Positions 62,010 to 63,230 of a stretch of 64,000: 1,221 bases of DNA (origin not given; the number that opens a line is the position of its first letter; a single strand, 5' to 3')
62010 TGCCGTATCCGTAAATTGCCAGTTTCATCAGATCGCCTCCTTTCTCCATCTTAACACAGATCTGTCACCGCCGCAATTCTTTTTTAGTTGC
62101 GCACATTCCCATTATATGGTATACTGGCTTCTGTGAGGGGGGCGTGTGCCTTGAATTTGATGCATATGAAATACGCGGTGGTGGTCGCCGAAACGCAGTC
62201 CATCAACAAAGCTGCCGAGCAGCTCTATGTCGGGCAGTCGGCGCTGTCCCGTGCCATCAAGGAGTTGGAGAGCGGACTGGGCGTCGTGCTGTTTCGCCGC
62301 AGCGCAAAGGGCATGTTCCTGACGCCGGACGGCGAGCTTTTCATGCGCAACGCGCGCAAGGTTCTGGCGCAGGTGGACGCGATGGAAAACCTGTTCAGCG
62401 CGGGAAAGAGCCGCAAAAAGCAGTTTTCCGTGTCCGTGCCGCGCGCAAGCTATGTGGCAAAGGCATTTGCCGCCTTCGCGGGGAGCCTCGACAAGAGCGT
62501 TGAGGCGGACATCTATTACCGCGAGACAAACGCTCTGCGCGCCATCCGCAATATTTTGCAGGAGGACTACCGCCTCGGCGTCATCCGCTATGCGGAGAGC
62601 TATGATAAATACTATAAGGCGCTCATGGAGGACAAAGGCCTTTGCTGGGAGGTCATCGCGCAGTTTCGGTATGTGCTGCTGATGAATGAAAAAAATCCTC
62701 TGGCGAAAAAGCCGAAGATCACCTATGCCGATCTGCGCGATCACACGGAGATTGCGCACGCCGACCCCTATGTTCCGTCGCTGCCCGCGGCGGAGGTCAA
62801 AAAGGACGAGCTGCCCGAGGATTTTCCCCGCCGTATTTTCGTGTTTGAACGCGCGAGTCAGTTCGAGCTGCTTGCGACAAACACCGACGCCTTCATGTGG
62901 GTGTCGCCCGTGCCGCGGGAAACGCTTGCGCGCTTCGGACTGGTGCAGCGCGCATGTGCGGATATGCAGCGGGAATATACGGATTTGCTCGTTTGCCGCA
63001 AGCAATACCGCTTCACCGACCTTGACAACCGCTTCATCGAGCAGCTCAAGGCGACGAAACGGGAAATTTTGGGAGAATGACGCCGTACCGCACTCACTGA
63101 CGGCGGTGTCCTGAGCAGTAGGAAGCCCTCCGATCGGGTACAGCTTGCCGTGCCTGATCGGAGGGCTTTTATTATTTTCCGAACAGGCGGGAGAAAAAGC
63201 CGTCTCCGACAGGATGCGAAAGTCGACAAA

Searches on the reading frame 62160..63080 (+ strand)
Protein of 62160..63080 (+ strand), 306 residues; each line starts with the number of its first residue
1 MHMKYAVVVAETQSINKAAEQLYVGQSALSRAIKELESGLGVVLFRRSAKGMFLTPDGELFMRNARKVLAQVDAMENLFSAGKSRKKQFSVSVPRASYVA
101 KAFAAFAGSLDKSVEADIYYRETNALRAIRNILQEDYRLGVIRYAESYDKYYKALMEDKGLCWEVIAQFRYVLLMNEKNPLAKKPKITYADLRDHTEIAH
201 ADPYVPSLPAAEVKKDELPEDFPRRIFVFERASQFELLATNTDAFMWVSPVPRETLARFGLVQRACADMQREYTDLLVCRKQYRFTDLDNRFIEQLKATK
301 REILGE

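Call 7: find_encoding_contigs(protein=window:62160-63077:+, flank=10000, max_places=10)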
Protein seq(306 aa) (306 aa): 14 contigs read that carry it; 10 places shown.
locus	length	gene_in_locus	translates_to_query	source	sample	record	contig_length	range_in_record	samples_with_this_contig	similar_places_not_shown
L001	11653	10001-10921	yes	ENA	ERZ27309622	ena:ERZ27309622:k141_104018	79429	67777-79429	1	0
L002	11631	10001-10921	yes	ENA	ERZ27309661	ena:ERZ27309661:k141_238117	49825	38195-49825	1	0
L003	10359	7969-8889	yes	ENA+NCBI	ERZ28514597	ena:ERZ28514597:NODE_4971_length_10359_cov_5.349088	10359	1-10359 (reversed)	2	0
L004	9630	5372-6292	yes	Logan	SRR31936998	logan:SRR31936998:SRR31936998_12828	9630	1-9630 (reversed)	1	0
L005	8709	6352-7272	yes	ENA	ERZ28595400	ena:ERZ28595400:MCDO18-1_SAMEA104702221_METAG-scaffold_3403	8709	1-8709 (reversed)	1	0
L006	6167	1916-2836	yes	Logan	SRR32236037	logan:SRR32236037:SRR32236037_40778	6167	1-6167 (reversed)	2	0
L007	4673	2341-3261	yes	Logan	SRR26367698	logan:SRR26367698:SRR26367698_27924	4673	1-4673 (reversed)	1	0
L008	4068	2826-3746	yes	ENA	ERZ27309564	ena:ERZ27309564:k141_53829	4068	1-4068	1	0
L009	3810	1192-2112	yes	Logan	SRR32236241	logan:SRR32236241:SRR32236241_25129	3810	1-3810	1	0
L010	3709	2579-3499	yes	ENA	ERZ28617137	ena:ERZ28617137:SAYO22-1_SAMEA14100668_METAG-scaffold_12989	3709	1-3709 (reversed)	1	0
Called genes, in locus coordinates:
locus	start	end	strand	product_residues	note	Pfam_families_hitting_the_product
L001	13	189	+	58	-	PF20076:DUF6472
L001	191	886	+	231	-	PF01048:PNP_UDP_1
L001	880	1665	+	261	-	PF02811:PHP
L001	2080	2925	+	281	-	PF02811:PHP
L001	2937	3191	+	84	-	PF12637:TSCPD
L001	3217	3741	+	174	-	-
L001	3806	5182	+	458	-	PF17125:Methyltr_RsmF_N, PF01189:Methyltr_RsmB-F, PF17126:RsmF_methylt_CI (weak), PF13636:Methyltranf_PUA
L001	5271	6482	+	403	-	PF00162:PGK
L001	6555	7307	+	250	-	PF00121:TIM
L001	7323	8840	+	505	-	PF01676:Metalloenzyme, PF06415:iPGM_N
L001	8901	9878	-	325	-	PF16654:DAPDH_C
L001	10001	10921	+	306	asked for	PF00126:HTH_1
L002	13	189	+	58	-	PF20076:DUF6472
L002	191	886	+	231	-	PF01048:PNP_UDP_1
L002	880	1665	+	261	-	PF02811:PHP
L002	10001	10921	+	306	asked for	PF00126:HTH_1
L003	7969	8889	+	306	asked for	PF00126:HTH_1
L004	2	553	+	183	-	?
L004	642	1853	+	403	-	PF00162:PGK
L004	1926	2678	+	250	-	PF00121:TIM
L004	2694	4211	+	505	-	PF01676:Metalloenzyme, PF06415:iPGM_N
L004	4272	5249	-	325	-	PF16654:DAPDH_C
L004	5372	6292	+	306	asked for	PF00126:HTH_1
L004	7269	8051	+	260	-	-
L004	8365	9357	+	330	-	PF01063:Aminotran_4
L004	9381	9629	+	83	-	?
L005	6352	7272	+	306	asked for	PF00126:HTH_1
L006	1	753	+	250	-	?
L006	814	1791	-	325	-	PF16654:DAPDH_C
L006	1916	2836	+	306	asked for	PF00126:HTH_1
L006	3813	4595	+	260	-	-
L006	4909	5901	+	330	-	PF01063:Aminotran_4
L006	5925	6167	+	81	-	?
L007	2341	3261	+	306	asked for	PF00126:HTH_1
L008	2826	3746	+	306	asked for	PF00126:HTH_1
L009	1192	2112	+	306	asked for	PF00126:HTH_1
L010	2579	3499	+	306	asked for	PF00126:HTH_1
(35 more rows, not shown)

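Call 15: search_protein_families(library=pfam, proteins=[L004:7269-8051:+, L004:8365-9357:+, window:62160-63080:+], max_evalue=1)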
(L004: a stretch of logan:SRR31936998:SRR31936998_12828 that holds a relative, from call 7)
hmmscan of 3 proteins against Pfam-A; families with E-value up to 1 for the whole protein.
L004:7269-8051:+ (260 aa): 4 families
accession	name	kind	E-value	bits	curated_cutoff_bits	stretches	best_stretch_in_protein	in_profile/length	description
PF13620.12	CarboxypepD_reg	-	0.0021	18.8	32.3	1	70-127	2-56/82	Carboxypeptidase regulatory-like domain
PF02369.22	Big_1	-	0.0075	16.8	34.9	1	67-113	18-63/93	Bacterial Ig-like domain (group 1)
PF10794.15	DUF2606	-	0.025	14.8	25.4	1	207-251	83-123/134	Protein of unknown function (DUF2606)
PF14686.12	fn3_3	-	0.12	12.6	24.4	1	213-251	32-69/75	Polysaccharide lyase family 4, domain II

L004:8365-9357:+ (330 aa): 1 family
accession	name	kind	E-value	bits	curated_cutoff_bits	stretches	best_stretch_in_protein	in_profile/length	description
PF01063.24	Aminotran_4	-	7e-32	111.5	28.5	1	51-289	2-223/223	Amino-transferase class IV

window:62160-63080:+ (306 aa): 2 families
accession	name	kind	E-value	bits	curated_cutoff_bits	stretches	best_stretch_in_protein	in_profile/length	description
PF00126.33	HTH_1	-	3.1e-19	69.1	26.6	1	2-59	3-60/60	Bacterial regulatory helix-turn-helix protein, lysR family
PF03466.25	LysR_substrate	-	0.00017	21.4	28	1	140-298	59-206/209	LysR substrate binding domain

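Call 16: search_protein_families(library=phrogs, proteins=[L004:7269-8051:+], max_evalue=1)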
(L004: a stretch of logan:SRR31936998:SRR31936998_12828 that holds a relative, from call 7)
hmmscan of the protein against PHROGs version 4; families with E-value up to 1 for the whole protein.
L004:7269-8051:+ (260 aa): 1 family
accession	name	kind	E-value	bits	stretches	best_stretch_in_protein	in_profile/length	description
phrog_19157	-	unknown function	0.014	16.4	1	1-83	1-79/162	-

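Call 17: find_homologous_proteins(query=L004:7269-8051:+)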
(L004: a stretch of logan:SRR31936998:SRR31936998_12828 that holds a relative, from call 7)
Query L004:7269-8051:+ (260 aa): 5 proteins with E <= 0.001 among 292 candidates.
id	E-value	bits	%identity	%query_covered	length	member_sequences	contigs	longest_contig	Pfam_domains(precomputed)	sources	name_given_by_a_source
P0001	2.9e-170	582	100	100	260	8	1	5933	-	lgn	-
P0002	9.0e-157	538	92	100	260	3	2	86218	-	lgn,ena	-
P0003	2.2e-123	429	67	100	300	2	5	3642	PF01456.23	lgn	-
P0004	1.1e-116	407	66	100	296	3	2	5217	PF01456.23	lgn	-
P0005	8.1e-88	312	94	61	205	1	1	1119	-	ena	-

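Call 18: find_related_loci(query=window:62160-63080:+, collection=genome_contigs, flank=6000)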
Query window:62160-63080:+ (306 aa) in genome_contigs; peptide patterns used: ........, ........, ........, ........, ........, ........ (x = any residue, [..] = any of these).
45 stretches matched a pattern; 23 encode a relative of the query (tblastn E <= 1e-3); 23 distinct loci.
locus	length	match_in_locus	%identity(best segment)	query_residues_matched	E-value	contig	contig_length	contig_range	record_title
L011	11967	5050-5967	93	1-306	0e+0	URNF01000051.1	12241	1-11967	uncultured Ruminococcaceae bacterium isolate UMGS1163 genome assembly, contig: NODE_1093_length_12241_cov_4.259232, whol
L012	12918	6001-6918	64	1-306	2e-137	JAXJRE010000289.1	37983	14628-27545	MAG: Acutalibacteraceae bacterium isolate DOME_MAG_3080 3080_C0220_k141_583978, whole genome shotgun sequence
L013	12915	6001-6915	65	1-305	8e-137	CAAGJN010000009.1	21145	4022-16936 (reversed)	MAG TPA_asm: Clostridia bacterium, isolate HGM12834, WGS project CAAGJN010000000 data, contig: SRS476292_57_k119_16656,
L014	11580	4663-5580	64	1-306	3e-135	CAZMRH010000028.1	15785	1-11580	MAG TPA_asm: uncultured Lachnospiraceae bacterium isolate SRP192927_co1_148 genome assembly, contig: NODE_7948_length_15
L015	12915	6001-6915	63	1-305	2e-133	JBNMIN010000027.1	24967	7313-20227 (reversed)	MAG: Oscillospiraceae bacterium isolate CM_BacCAG2242.95 k141_250852_length_24967_cov_13.2804, whole genome shotgun sequ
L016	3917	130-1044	63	1-305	2e-136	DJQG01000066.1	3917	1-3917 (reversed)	MAG TPA_asm: Ruminococcaceae bacterium UBA6392 UBA6392_contig_10231, whole genome shotgun sequence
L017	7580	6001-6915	63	1-305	8e-133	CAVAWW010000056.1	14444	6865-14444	bacterium isolate H07622-L1_cleanbin_000020 genome assembly, contig: Spades_H07622-L1_contig_2287, whole genome shotgun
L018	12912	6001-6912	62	1-304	3e-132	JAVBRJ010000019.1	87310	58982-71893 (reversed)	MAG: Eubacteriales bacterium isolate EPI_MAG_00192 c_000001984106, whole genome shotgun sequence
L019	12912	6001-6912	61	1-304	4e-132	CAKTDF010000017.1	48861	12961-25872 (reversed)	MAG: uncultured Eubacteriales bacterium isolate REFINED_METABAT215_TOP10_CONTIGS_1500_ASSEMBLY_K77_MERGED__Hadza_MoBio_h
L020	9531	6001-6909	63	3-305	2e-131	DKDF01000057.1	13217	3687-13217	MAG TPA_asm: Ruminococcaceae bacterium UBA6855 UBA6855_contig_280, whole genome shotgun sequence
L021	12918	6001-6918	61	1-306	1e-130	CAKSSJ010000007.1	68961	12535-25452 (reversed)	MAG: uncultured Eubacteriales bacterium isolate REFINED_METABAT215_TOP10_CONTIGS_1500_ASSEMBLY_K77_MERGED__Hadza_MoBio_h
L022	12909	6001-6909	62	2-304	8e-130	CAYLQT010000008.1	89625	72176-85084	MAG TPA_asm: uncultured Clostridium sp. isolate SRP350583_co2_413 genome assembly, contig: NODE_227_length_89625_cov_82.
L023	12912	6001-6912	60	1-304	4e-129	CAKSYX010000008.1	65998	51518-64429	MAG: uncultured Eubacteriales bacterium isolate REFINED_METABAT215_TOP10_CONTIGS_1500_ASSEMBLY_K77_MERGED__Hadza_PheChl_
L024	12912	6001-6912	55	1-304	3e-112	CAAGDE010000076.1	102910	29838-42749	MAG TPA_asm: Clostridia bacterium, isolate HGM12690, WGS project CAAGDE010000000 data, contig: SRS476144_126_k119_122149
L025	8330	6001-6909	52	1-304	2e-108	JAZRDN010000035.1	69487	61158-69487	MAG: Eubacteriales bacterium isolate T1900045506_YK20190200.MAGScoT_cleanbin_000017 SGB_7532_k141_2535949, whole genome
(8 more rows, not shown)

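Call 23: find_encoding_contigs(protein=P0002, flank=10000, max_places=6)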
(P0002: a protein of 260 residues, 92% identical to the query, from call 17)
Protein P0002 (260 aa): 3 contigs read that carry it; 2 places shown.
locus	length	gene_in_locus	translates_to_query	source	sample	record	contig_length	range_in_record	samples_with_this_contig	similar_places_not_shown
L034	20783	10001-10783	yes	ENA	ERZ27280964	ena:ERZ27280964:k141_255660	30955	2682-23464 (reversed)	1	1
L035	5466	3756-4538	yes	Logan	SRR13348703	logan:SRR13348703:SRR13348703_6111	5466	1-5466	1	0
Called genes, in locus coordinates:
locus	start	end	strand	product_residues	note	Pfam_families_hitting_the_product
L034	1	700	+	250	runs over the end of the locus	PF00121:TIM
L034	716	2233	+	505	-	PF01676:Metalloenzyme, PF06415:iPGM_N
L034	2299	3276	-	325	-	PF16654:DAPDH_C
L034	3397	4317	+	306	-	PF00126:HTH_1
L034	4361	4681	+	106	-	PF12852:Cupin_6 (weak), PF02311:AraC_binding, PF07883:Cupin_2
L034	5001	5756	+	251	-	PF13489:Methyltransf_23, PF08241:Methyltransf_11, PF08242:Methyltransf_12, PF13649:Methyltransf_25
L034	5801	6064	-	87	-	-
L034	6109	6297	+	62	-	-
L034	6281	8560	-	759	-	PF02687:FtsX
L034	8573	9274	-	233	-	PF03193:RsgA_GTPase (weak), PF02463:SMC_N (faint), PF00005:ABC_tran, PF13304:AAA_21 (faint)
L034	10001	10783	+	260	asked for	-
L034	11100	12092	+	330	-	PF01063:Aminotran_4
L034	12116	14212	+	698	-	PF12437:GSIII_N, PF00120:Gln-synt_C, PF18318:Gln-synt_C-ter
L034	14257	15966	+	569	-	PF00909:Ammonium_transp, PF00543:P-II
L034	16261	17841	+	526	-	PF13522:GATase_6, PF13537:GATase_7, PF12481:DUF3700, PF00733:Asn_synthase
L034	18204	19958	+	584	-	PF02690:Na_Pi_cotrans, PF01895:PhoU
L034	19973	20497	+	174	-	PF07155:ECF-ribofla_trS, PF12822:ECF_trnsprt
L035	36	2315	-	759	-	PF02687:FtsX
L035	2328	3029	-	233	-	PF03193:RsgA_GTPase (weak), PF02463:SMC_N (faint), PF00005:ABC_tran, PF13304:AAA_21 (faint)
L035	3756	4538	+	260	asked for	-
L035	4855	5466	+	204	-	?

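Call 24: find_encoding_contigs(protein=P0003, flank=10000, max_places=6)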
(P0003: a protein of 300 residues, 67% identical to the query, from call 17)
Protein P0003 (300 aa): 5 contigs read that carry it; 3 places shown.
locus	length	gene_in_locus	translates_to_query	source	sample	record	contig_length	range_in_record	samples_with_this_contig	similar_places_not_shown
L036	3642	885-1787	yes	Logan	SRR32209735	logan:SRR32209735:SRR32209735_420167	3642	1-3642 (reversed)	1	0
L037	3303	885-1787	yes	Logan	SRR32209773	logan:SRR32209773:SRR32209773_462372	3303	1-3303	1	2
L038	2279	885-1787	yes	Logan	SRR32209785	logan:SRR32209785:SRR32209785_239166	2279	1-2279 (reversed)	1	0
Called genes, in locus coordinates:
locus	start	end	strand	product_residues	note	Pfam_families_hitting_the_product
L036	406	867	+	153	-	PF20251:Big_14 (weak)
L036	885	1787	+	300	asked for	PF01456:Mucin (weak)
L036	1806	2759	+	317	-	PF13365:Trypsin_2 (weak)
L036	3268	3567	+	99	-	PF20648:DUF6809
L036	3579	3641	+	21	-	?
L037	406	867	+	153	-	PF20251:Big_14 (weak)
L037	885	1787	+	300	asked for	PF01456:Mucin (weak)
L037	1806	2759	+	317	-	PF13365:Trypsin_2 (weak)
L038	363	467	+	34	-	-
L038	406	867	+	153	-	PF20251:Big_14 (weak)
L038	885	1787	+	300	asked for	PF01456:Mucin (weak)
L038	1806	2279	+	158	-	?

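Call 25: find_encoding_contigs(protein=P0004, flank=10000, max_places=6)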
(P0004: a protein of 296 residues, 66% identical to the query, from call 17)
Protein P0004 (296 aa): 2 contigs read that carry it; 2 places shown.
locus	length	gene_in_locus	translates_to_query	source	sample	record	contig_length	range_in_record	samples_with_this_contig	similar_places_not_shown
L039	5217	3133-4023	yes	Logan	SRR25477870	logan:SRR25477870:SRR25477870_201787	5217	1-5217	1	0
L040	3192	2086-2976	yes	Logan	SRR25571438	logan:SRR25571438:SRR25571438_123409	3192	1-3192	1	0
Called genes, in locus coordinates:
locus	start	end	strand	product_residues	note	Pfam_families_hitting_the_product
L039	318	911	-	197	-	-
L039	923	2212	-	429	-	-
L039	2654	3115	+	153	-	PF20251:Big_14 (weak)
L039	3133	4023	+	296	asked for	PF01456:Mucin (weak)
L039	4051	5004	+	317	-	PF13365:Trypsin_2 (faint)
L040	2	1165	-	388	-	?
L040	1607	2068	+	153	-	PF20251:Big_14 (weak)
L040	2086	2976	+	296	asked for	PF01456:Mucin (weak)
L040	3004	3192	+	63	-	?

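Call 30: find_related_loci(query=A1, collection=metagenome_contigs, flank=6000)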
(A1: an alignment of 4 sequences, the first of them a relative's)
Query A1 (260 aa) in metagenome_contigs; peptide patterns used: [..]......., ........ (x = any residue, [..] = any of these).
78 stretches matched a pattern; 1 encode a relative of the query (tblastn E <= 1e-3); 1 distinct loci.
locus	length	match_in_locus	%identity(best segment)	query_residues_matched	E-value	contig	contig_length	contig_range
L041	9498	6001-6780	99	1-260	1e-179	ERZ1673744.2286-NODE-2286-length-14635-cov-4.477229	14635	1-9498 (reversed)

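Call 31: find_related_loci(query=A1, collection=viral_contigs, flank=6000)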
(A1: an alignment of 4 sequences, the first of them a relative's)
Query A1 (260 aa) in viral_contigs; peptide patterns used: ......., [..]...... (x = any residue, [..] = any of these).
209 stretches matched a pattern, but none encodes a relative of the query by tblastn (E <= 1e-3).

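Call 48: search_protein_representatives(alignment_id=A1)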
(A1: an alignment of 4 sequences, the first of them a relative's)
Query: 4 sequences, 297 profile positions. Proteins with E-value up to 0.001 (for the whole library): 17; up to 1e-10: 12; up to 1e-30: 5. The best 17 are listed.
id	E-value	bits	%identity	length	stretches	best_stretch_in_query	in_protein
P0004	2.8e-186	634.4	-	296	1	1-297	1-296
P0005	6.0e-74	265.7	-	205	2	62-182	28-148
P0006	1.6e-73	264.2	-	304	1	10-294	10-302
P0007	4.4e-41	157.7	-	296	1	45-285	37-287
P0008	5.9e-38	147.5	-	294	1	3-287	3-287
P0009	1.8e-30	122.9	-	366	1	50-286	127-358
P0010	5.2e-30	121.4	-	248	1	97-283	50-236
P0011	2.6e-27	112.5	-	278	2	62-294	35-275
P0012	6.9e-27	111.1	-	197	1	4-212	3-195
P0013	4.9e-24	101.8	-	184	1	65-203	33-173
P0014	5.5e-22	95.1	-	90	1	198-279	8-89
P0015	3.4e-18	82.6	-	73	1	225-285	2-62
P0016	4.3e-09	52.7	-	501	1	102-284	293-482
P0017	1.2e-07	48.0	-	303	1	17-263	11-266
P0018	1.3e-06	44.6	-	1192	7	76-133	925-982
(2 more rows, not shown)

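Call 51: search_protein_families(library=ncbifam, proteins=[P0001, L039:2654-3115:+, L039:4051-5004:+, L004:8365-9357:+], max_evalue=0.01)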
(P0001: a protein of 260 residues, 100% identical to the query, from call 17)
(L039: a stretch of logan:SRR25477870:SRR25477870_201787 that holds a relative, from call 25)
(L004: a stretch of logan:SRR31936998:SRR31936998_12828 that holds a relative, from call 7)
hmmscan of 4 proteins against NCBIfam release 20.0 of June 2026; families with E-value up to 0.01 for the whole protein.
P0001 (260 aa): 1 family
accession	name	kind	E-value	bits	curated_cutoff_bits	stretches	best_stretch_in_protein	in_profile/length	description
TIGR04134.1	lipo_with_rSAM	hypoth_equivalog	7.9e-05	22.7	39.8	1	69-138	41-119/150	radical SAM-associated putative lipoprotein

L039:2654-3115:+ (153 aa): 0 families

L039:4051-5004:+ (317 aa): 0 families

L004:8365-9357:+ (330 aa): 15 families
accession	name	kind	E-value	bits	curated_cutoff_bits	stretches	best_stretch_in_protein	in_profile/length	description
NF009897.0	PRK13357.1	equivalog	6.6e-124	413.3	307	1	5-329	23-357/358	branched-chain amino acid aminotransferase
TIGR01123.1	ilvE_II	equivalog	3.1e-108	361.5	250.05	1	25-329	1-313/313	branched-chain-amino-acid transaminase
NF005146.0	PRK06606.1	equivalog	2.4e-39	135.1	279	1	21-329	6-306/307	branched-chain amino acid transaminase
TIGR01122.1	ilvE_I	equivalog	1.9e-31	109.3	245.55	1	34-326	10-295/298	branched-chain-amino-acid transaminase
NF005726.0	PRK07544.1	equivalog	1e-26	93.8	396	1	25-308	14-281/295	branched-chain amino acid aminotransferase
NF006185.0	PRK08320.1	subfamily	1.5e-13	50.6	363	1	47-291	28-260/292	branched-chain amino acid aminotransferase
NF005209.0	PRK06680.1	subfamily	3.8e-13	49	320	1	191-294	161-261/286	D-amino-acid transaminase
NF009896.0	PRK13356.1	equivalog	4.5e-13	49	262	1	17-289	8-261/287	branched-chain amino acid aminotransferase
NF006734.0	PRK09266.1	subfamily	1.9e-10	40.4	202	1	148-315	113-266/270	hypothetical protein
NF005888.0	PRK07849.1-3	equivalog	9.3e-10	37.9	273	1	167-296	150-276/298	aminodeoxychorismate lyase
NF009126.0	PRK12479.1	equivalog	8.3e-09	35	518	1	179-292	152-262/299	branched-chain-amino-acid transaminase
NF005886.0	PRK07849.1-1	equivalog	1.7e-08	34.1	253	1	180-275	161-253/291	aminodeoxychorismate lyase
TIGR03461.1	pabC_Proteo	equivalog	1.1e-05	24.7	176.85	1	193-302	152-256/262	aminodeoxychorismate lyase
TIGR01121.1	D_amino_aminoT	equivalog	1.4e-05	24.4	277.45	1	181-293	146-254/276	D-amino-acid transaminase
NF004761.0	PRK06092.1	equivalog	1.6e-05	24.2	260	1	194-300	155-256/268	aminodeoxychorismate lyase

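Call 54: predict_structure(alignment_id=A4)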
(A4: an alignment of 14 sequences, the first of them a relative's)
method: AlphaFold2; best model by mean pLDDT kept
length: 260 residues; sequences in the alignment: 14
mean_pLDDT: 77.6   pTM: 0.67
mean pLDDT of the five models: 77.6, 77.6, 76.3, 76.0, 75.1
residues with pLDDT >= 90: 130; 70-90: 55; 50-70: 34; < 50: 41
segments of 3 or more residues with pLDDT < 50: 24-64
pLDDT, mean of each block of 10 residues (from residue 1): 64 73 43 36 27 31 61 96 94 63 85 90 91 92 90 95 88 95 94 66 82 94 93 90 93 92
secondary structure, 60 per line:
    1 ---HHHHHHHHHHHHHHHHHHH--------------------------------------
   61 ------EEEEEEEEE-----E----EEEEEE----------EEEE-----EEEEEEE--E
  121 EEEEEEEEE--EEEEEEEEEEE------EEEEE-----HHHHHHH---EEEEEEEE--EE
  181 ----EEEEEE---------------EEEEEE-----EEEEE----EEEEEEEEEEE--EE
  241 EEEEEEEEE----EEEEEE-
elements in order: H4-22 E67-75 E86-91 E102-105 E111-117 E120-129 E132-142 E149-153 H159-165 E169-176 E185-190 E206-211 E217-221 E226-236 E239-249 E254-259

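Call 60: fold_search(model_id=the predicted structure, library=pdb)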
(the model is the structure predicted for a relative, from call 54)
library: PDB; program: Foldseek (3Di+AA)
matches with E <= 10: 882; with E <= 0.001: 21
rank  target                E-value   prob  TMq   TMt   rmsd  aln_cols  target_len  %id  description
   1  6fwv_A                5.3e-06  1.00  0.27  0.14  15.2       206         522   19  The Bacillus anthracis TIE protein (released 2018-08-08)
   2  6fwv_B                5.3e-06  1.00  0.26  0.14  16.4       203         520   17  The Bacillus anthracis TIE protein (released 2018-08-08)
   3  4oq1                  1.1e-05  1.00  0.26  0.21  15.5       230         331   13  Structure of the Streptococcal ancillary pilin (released 2014-04-23)
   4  3phs                  1.6e-05  1.00  0.24  0.26  15.8       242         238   13  Crystal Structure of GBS52, the minor pilin in gram-positive pathogen Streptococcus agalactiae (released 2010-11-17)
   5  8qox_B                5.0e-05  1.00  0.25  0.16  15.9       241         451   12  Two-component assembly of SlaA and SlaB S-layer proteins of Sulfolobus acidocaldarius (released 2024-02-21)
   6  5hts_E                6.4e-05  1.00  0.24  0.25  13.0       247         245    8  Crystal structure of shaft pilin spaA from Lactobacillus rhamnosus GG - D295N mutant (released 2016-07-20)
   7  5j4m_A                6.4e-05  1.00  0.23  0.22  13.2       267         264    8  Crystal structure of shaft pilin SpaA from Lactobacillus rhamnosus GG - E269A/D295N double mutant (released 2016-07-20)
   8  5f44_C                1.6e-04  1.00  0.24  0.24  13.3       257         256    7  Crystal structure of shaft pilin spaA from Lactobacillus rhamnosus GG (released 2016-07-20)
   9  3kpt_B                1.6e-04  1.00  0.23  0.18  30.3       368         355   10  Crystal structure of BcpA, the major pilin subunit of Bacillus cereus (released 2009-11-24)
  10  5hdl_A                1.7e-04  1.00  0.23  0.23  13.0       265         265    8  Crystal structure of shaft pilin spaA from Lactobacillus rhamnosus GG - E269A mutant (released 2016-07-20)
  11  3kpt_A                1.7e-04  1.00  0.24  0.18  28.8       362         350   10  Crystal structure of BcpA, the major pilin subunit of Bacillus cereus (released 2009-11-24)
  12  3rkp_A                1.8e-04  0.99  0.22  0.17  28.7       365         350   10  Crystal structure of BcpA*(D312A), the major pilin subunit of Bacillus cereus (released 2012-05-30)
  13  3rkp_B                1.8e-04  0.99  0.21  0.16  28.5       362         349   10  Crystal structure of BcpA*(D312A), the major pilin subunit of Bacillus cereus (released 2012-05-30)
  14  5f44_A                2.0e-04  1.00  0.24  0.23  13.1       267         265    8  Crystal structure of shaft pilin spaA from Lactobacillus rhamnosus GG (released 2016-07-20)
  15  5hbb_B                3.4e-04  1.00  0.25  0.25  13.0       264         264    8  Crystal structure of shaft pilin spaA from Lactobacillus rhamnosus GG - E139A mutant (released 2016-07-20)
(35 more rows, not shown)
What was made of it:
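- Cargo fold: calls 54, 60.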

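Call 63: find_encoding_contigs(protein=P0006, flank=3000, max_places=3)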
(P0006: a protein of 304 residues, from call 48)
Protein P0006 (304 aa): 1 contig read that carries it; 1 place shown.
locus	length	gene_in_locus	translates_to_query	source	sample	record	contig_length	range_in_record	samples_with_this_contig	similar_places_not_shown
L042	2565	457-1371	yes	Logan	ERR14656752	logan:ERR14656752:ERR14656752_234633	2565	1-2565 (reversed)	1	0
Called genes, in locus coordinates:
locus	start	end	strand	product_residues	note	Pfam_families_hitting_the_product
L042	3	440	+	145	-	?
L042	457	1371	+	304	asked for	-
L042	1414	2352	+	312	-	PF00089:Trypsin (weak), PF13365:Trypsin_2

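Call 64: find_encoding_contigs(protein=P0007, flank=3000, max_places=3)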
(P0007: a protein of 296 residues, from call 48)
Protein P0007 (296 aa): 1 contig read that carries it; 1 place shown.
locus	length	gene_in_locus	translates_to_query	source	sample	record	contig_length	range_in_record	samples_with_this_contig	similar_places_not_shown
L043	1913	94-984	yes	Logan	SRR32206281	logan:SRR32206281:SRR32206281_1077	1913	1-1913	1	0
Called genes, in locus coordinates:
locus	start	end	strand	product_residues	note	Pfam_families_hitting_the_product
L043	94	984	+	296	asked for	-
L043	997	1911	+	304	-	PF00089:Trypsin, PF13365:Trypsin_2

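Call 65: find_encoding_contigs(protein=P0008, flank=3000, max_places=3)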
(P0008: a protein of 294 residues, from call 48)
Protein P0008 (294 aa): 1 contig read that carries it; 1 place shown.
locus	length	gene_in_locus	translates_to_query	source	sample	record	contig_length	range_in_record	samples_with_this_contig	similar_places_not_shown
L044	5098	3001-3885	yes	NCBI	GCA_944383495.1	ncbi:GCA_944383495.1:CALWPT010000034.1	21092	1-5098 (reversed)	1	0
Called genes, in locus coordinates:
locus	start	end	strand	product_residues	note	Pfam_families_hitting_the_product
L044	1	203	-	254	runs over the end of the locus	PF02463:SMC_N (faint), PF00005:ABC_tran, PF13304:AAA_21 (weak)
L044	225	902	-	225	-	PF00528:BPD_transp_1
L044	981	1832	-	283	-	PF00497:SBP_bac_3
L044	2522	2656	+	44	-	PF01381:HTH_3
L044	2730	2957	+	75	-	PF19537:DUF6061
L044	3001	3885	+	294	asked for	PF10670:DUF4198 (faint)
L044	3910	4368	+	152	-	PF20251:Big_14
